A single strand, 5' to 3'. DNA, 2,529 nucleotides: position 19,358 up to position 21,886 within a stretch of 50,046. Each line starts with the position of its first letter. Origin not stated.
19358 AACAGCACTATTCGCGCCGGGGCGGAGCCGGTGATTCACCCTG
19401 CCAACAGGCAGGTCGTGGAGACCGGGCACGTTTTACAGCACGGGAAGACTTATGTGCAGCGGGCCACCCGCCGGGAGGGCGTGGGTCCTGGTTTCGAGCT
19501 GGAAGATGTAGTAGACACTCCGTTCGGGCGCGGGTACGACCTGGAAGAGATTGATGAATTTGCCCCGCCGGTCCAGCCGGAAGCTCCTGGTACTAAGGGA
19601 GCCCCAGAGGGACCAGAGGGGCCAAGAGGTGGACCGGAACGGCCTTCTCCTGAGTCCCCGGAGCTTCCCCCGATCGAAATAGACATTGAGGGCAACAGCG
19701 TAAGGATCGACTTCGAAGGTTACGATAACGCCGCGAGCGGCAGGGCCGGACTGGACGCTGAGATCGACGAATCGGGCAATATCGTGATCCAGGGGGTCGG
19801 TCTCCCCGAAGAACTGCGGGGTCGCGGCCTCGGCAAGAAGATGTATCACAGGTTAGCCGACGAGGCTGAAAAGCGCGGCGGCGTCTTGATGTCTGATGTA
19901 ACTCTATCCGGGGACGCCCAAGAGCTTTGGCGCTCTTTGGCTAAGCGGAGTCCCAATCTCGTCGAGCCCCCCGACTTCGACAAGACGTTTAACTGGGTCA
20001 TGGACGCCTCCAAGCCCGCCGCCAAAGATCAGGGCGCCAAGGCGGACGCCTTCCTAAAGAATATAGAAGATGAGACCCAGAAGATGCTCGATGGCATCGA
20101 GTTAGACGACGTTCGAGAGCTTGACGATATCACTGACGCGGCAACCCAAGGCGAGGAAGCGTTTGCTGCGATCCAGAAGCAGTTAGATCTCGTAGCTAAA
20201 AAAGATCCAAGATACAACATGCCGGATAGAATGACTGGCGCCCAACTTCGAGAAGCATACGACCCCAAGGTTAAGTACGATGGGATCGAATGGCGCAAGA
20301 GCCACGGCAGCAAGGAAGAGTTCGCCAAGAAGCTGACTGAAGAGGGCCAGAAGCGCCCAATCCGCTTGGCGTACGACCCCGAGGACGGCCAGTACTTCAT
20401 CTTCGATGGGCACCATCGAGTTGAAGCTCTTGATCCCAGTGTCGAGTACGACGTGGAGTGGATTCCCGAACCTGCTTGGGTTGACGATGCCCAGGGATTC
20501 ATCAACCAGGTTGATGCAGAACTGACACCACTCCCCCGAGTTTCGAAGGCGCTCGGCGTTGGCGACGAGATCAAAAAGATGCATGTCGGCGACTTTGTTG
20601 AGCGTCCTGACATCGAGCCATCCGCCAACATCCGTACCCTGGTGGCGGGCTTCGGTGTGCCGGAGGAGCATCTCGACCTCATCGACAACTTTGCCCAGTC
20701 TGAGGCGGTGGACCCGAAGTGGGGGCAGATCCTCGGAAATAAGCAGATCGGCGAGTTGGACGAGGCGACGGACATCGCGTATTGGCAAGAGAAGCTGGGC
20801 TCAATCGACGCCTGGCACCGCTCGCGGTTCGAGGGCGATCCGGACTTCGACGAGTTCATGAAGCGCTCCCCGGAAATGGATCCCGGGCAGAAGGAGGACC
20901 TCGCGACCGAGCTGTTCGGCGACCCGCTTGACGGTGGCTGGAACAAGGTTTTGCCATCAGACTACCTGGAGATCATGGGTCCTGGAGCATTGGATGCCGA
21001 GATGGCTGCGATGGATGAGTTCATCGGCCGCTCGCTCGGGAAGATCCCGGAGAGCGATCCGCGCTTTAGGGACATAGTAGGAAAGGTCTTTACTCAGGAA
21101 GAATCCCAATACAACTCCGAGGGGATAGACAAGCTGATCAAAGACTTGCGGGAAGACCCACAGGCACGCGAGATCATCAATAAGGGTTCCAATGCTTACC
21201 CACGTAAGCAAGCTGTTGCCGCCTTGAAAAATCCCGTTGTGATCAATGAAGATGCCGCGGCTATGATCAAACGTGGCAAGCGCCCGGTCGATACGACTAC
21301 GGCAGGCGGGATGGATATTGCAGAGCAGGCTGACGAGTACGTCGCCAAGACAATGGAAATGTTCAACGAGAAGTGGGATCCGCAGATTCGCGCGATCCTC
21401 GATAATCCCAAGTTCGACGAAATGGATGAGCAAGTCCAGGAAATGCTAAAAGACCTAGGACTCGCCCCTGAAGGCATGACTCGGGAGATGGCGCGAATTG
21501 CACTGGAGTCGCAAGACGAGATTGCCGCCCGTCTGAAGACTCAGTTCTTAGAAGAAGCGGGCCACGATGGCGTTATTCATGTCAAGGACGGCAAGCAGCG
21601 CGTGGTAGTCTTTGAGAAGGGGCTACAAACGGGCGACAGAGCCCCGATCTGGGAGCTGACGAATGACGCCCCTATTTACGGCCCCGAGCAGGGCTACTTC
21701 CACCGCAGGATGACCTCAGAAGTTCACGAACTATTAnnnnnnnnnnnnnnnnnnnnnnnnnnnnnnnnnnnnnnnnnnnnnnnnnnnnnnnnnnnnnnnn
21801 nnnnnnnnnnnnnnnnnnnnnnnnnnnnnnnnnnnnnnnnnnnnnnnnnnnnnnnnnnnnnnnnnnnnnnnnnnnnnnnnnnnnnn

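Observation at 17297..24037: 2,246-aa ejection-position virion protein carries GNAT-like and ParB/Srx-like (DGHHR) modules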

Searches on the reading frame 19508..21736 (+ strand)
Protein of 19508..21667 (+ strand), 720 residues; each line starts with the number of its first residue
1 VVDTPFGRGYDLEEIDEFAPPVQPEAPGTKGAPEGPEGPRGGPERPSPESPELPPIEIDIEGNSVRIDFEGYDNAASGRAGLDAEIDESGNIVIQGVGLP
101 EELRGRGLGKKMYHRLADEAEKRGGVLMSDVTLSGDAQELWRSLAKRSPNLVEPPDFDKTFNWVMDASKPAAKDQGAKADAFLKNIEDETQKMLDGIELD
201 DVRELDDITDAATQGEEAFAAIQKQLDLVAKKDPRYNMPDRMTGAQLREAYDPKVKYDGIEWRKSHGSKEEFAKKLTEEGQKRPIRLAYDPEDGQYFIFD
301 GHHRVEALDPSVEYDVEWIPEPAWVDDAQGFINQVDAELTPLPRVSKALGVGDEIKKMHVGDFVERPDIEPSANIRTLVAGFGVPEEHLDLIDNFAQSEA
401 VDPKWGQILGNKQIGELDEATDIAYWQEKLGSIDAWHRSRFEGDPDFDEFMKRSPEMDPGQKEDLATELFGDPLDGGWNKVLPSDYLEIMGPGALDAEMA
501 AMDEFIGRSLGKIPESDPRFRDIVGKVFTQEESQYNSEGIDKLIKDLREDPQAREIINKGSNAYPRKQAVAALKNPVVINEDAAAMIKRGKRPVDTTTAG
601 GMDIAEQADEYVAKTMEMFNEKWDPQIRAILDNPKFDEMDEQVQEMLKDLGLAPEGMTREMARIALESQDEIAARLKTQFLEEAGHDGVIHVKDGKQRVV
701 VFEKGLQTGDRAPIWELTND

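Call 14: find_homologous_proteins(query=window:19508-21667:+, max_evalue=0.01)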
Query seq(720 aa): 8000 candidates shared short words with the query, none scored E <= 0.01.

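Call 26: search_protein_representatives(protein=window:19664-21736:+)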
Query: 691 residues. Proteins with E-value up to 0.001 (for the whole library): 50; up to 1e-10: 5; up to 1e-30: 3. The best 50 are listed.
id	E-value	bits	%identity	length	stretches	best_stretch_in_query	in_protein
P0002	1.6e-154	532.5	49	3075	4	498-691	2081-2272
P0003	6.0e-126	438.1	48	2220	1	171-691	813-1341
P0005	3.1e-32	128.4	42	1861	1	514-690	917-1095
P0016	4.4e-30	121.2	24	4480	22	36-125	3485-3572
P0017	8.3e-15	70.8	33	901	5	39-97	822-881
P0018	2.4e-10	56.0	39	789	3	35-96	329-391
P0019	1.1e-08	50.5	40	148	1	13-95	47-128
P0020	2.0e-08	49.7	37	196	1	14-106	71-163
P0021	3.4e-08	48.9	34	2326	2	2-107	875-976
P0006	5.6e-08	48.2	31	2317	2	501-684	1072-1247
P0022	4.5e-07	45.2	43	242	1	28-116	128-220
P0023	4.6e-07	45.2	36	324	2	36-96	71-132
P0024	6.9e-07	44.6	42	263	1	24-104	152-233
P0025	8.1e-07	44.4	37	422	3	52-122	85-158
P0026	4.7e-06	41.8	25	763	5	21-126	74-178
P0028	9.2e-06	40.9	30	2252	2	39-153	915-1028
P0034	2.6e-05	39.4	40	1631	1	18-119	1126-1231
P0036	4.7e-05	38.5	32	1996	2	26-104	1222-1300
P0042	1.0e-04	37.4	37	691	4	225-274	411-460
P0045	1.5e-04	36.9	31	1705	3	30-102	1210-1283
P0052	5.9e-04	34.9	39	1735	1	42-159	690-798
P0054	6.8e-04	34.7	43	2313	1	36-102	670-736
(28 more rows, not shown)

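Call 28: search_protein_families(library=pfam, proteins=[P0019, P0020, P0022, P0024, P0023, P0017, P0018, P0021, P0028, P0025], max_evalue=0.001)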
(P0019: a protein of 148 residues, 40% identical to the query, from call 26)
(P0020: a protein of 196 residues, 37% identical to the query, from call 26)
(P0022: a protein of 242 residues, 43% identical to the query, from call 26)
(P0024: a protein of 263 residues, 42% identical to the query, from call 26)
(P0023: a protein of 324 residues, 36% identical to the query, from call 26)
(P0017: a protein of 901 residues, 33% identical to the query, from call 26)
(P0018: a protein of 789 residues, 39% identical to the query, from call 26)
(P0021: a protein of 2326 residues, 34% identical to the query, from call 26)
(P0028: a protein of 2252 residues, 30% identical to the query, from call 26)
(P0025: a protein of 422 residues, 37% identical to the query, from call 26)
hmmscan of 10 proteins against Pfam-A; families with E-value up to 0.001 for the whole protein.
P0019 (148 aa): 3 families
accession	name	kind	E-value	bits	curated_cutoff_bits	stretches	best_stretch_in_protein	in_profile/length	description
PF00583.31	Acetyltransf_1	-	6.8e-09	36.5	20.7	1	42-106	32-93/116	Acetyltransferase (GNAT) family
PF13508.13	Acetyltransf_7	-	2.1e-06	28.4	27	1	55-106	12-62/84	Acetyltransferase (GNAT) domain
PF14542.12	Acetyltransf_CG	-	0.00012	22.6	30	1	67-106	19-58/80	GCN5-related N-acetyl-transferase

P0020 (196 aa): 1 family
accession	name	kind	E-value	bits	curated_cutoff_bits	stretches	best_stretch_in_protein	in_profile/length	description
PF00583.31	Acetyltransf_1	-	0.00034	21.3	20.7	1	58-146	23-111/116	Acetyltransferase (GNAT) family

P0022 (242 aa): 1 family
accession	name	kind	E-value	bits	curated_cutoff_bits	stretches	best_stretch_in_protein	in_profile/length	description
PF00583.31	Acetyltransf_1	-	1.1e-05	26.1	20.7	1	126-191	44-112/116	Acetyltransferase (GNAT) family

P0024 (263 aa): 0 families

P0023 (324 aa): 4 families
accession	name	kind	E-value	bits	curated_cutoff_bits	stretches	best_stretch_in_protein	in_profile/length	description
PF00583.31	Acetyltransf_1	-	4.3e-09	37.1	20.7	0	198-251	38-94/116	Acetyltransferase (GNAT) family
PF14542.12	Acetyltransf_CG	-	5.1e-09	36.6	30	0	52-111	7-60/80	GCN5-related N-acetyl-transferase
PF08445.16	FR47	-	6.2e-06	26.5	22.1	0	69-110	15-56/86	FR47-like protein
PF13508.13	Acetyltransf_7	-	6.9e-06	26.8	27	0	69-126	28-78/84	Acetyltransferase (GNAT) domain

P0017 (901 aa): 6 families
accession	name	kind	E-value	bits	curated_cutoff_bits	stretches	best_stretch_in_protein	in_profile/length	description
PF00583.31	Acetyltransf_1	-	5.8e-27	94.7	20.7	3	190-252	34-98/116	Acetyltransferase (GNAT) family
PF14542.12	Acetyltransf_CG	-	6.5e-16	58.7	30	0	679-715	26-62/80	GCN5-related N-acetyl-transferase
PF13508.13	Acetyltransf_7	-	1.6e-14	54.5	27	0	682-714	31-65/84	Acetyltransferase (GNAT) domain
PF13673.13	Acetyltransf_10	-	2.1e-14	54.1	23.6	0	177-267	21-104/128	Acetyltransferase (GNAT) domain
PF08445.16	FR47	-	2.9e-08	34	22.1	0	680-731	24-75/86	FR47-like protein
PF13480.13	Acetyltransf_6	-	0.00047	20.8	22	0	685-713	103-131/143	Acetyltransferase (GNAT) domain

P0018 (789 aa): 6 families
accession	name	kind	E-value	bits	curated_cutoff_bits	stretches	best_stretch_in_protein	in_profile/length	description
PF13563.12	2_5_RNA_ligase2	-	1.6e-13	51.4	27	1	65-183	23-135/152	2'-5' RNA ligase superfamily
PF00583.31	Acetyltransf_1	-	1.8e-12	48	20.7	1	587-654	42-112/116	Acetyltransferase (GNAT) family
PF18905.5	DUF5661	-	1.5e-10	41.7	27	1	202-253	9-64/65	Protein of unknown function (DUF5661)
PF13508.13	Acetyltransf_7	-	7e-08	33.2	27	0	590-655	15-79/84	Acetyltransferase (GNAT) domain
PF13673.13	Acetyltransf_10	-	5.3e-06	26.9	23.6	0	336-384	54-102/128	Acetyltransferase (GNAT) domain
PF02834.22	LigT_PEase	-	0.00044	20.8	23.3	0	64-110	31-78/87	LigT like Phosphoesterase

P0021 (2326 aa): 2 families
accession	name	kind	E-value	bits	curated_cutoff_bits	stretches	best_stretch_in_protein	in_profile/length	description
PF18834.6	LPD22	-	1.5e-13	51.3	28.6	1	25-105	6-85/97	Large polyvalent protein associated domain 22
PF00583.31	Acetyltransf_1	-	5.7e-07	30.3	20.7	0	1029-1088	56-116/116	Acetyltransferase (GNAT) family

P0028 (2252 aa): 1 family
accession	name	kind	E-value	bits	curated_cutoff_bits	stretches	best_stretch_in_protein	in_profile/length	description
PF18827.6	LPD14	-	0.00069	20.1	27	0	451-516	46-111/136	Large polyvalent protein-associated domain 14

P0025 (422 aa): 4 families
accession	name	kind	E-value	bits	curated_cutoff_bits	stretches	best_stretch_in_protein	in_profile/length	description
PF00583.31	Acetyltransf_1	-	7.8e-16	58.8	20.7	1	303-381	19-97/116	Acetyltransferase (GNAT) family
PF13508.13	Acetyltransf_7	-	1.9e-09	38.2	27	0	328-380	10-65/84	Acetyltransferase (GNAT) domain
PF13673.13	Acetyltransf_10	-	4.1e-08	33.7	23.6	1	327-378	37-86/128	Acetyltransferase (GNAT) domain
PF14542.12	Acetyltransf_CG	-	2.9e-05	24.6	30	0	219-249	30-60/80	GCN5-related N-acetyl-transferase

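Call 30: search_protein_families(library=pfam, proteins=[P0042], max_evalue=0.1)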
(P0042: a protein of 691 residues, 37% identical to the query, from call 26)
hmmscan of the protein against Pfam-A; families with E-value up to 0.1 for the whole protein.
P0042 (691 aa): 15 families
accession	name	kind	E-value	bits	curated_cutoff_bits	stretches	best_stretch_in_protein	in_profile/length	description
PF01436.27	NHL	-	2.2e-43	144.6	20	6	416-443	2-28/28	NHL repeat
PF01731.26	Arylesterase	-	1e-19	70.9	21.3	0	336-378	41-82/86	Arylesterase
PF19190.6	BACON_2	-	5.7e-16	58.7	25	2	144-245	2-91/94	Viral BACON domain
PF08450.18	SGL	-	3e-15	56.9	26.3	3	406-449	124-167/246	SMP-30/Gluconolactonase/LRE-like region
PF17170.10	DUF5128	-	2.1e-09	37.4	22.9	0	296-315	51-70/321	6-bladed beta-propeller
PF25021.1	TEN_NHL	-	2.7e-06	27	27.1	1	286-440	200-353/357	Teneurin NHL domain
PF07893.19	DUF1668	-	9.3e-05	22.4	23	0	360-389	71-99/336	Protein of unknown function (DUF1668)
PF25174.1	Beta-prop_THOC3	-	0.00013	21.5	305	0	486-522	51-87/272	THOC3 beta-propeller domain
PF00280.23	potato_inhibit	-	0.0015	19.6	24.5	0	303-325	39-60/64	Potato inhibitor I family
PF20082.4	DUF6476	-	0.0046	17.3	24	0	366-386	66-86/91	Family of unknown function (DUF6476)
PF18839.6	LPD24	-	0.012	16.4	27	0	422-439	28-45/73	Large polyvalent protein associated domain 24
PF22076.2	Cep192_D6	-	0.025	15.2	35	0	144-213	4-70/101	Cep192 domain 6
PF24507.1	Ig_CFAP65_4th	-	0.034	15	27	0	169-210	2-45/76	CFAP65, fourth Ig-like domain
PF21310.3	OCRL-like_ASH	-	0.096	13.3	27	0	78-106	42-70/109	Inositol polyphosphate 5-phosphatase OCRL-like, ASH domain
PF10838.14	DUF2677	-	0.097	13.1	27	0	293-326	29-62/155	Protein of unknown function (DUF2677)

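Call 80: search_protein_families(library=pfam, proteins=[P0036, P0045, P0054, P0034, P0052], max_evalue=0.001)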
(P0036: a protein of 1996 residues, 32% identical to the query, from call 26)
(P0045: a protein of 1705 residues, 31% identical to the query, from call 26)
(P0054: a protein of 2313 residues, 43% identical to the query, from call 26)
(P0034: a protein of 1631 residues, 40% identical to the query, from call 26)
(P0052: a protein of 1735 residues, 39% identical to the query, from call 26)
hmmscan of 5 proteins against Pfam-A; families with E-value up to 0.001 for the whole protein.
P0036 (1996 aa): 6 families
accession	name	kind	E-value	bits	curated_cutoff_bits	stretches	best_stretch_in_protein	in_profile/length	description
PF18760.7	ART-PolyVal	-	8.4e-09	36.8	31.2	0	1377-1417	9-45/140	ADP-Ribosyltransferase in polyvalent proteins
PF00583.31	Acetyltransf_1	-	1e-08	35.9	20.7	0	1224-1272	46-96/116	Acetyltransferase (GNAT) family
PF12294.13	DUF3626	-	1.2e-08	34.7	27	1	1770-1860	26-118/301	Protein of unknown function (DUF3626)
PF14542.12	Acetyltransf_CG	-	8.2e-05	23.1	30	0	1232-1271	21-60/80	GCN5-related N-acetyl-transferase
PF13508.13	Acetyltransf_7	-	9.5e-05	23.1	27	0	1227-1288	19-80/84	Acetyltransferase (GNAT) domain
PF02661.23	Fic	-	9.7e-05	23.6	24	1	364-445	10-91/93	Fic/DOC family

P0045 (1705 aa): 5 families
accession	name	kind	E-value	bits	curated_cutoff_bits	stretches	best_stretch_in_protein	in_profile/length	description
PF00583.31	Acetyltransf_1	-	1.6e-20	74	20.7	1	685-747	24-85/116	Acetyltransferase (GNAT) family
PF13508.13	Acetyltransf_7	-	1.7e-17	64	27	1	707-748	12-54/84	Acetyltransferase (GNAT) domain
PF13673.13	Acetyltransf_10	-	6.9e-14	52.4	23.6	0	687-748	20-78/128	Acetyltransferase (GNAT) domain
PF14542.12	Acetyltransf_CG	-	2.9e-11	43.8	30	0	1049-1087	23-61/80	GCN5-related N-acetyl-transferase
PF00293.34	NUDIX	-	1.5e-05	25.5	21.1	1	390-500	5-120/134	NUDIX domain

P0054 (2313 aa): 1 family
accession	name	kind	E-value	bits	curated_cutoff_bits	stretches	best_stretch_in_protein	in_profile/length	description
PF14542.12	Acetyltransf_CG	-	0.0003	21.3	30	1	669-708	20-59/80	GCN5-related N-acetyl-transferase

P0034 (1631 aa): 4 families
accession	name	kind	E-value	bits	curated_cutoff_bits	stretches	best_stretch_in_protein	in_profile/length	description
PF18760.7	ART-PolyVal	-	3.6e-25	89.8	31.2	1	1232-1359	1-139/140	ADP-Ribosyltransferase in polyvalent proteins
PF18814.6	PBECR5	-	1e-17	65.3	25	1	608-794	9-182/239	phage-Barnase-EndoU-ColicinE5/D-RelE like nuclease5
PF18819.6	MuF_C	-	2.1e-06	28.2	27.6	1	179-270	5-97/103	Phage MuF-C-terminal domain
PF00583.31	Acetyltransf_1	-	3.8e-06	27.6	20.7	1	1117-1183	27-93/116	Acetyltransferase (GNAT) family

P0052 (1735 aa): 0 families
